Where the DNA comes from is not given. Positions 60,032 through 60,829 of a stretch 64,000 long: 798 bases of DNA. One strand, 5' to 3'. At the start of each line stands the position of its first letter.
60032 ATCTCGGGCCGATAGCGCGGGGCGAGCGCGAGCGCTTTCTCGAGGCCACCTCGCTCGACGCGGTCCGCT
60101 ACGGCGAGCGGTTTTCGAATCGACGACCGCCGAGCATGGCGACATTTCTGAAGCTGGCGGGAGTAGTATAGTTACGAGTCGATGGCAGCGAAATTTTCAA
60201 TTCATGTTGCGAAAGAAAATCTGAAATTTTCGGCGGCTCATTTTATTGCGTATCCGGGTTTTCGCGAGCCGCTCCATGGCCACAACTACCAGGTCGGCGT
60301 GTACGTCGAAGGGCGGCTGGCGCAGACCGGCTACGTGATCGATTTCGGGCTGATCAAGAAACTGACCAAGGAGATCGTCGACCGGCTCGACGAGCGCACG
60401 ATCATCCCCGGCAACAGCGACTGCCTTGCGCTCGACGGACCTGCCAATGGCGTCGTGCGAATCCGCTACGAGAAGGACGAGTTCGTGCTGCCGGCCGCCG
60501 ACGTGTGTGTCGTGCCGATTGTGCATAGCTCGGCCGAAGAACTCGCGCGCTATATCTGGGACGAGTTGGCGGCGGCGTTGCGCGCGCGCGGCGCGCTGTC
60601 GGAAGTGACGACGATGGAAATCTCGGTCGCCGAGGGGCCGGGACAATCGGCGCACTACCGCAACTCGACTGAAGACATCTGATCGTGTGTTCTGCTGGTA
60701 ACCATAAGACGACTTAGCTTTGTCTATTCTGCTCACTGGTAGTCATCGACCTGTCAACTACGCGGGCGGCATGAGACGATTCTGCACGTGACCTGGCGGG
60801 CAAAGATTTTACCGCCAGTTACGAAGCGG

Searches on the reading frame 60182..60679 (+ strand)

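Call 41: search_protein_families(library=ncbifam, proteins=[window:60182-60679:+], max_evalue=0.001)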
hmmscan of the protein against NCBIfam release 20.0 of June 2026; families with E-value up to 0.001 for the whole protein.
window:60182-60679:+ (166 aa): 2 families
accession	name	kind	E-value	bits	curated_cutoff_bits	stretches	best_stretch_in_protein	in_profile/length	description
TIGR03367.1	queuosine_QueD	equivalog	3e-16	59.6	89.25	1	12-130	4-91/92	6-carboxytetrahydropterin synthase QueD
TIGR00039.1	6PTHBS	subfamily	6.5e-16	58.8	125.5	1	12-124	6-119/124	6-pyruvoyl tetrahydropterin synthase/6-carboxytetrahydropterin synthase family protein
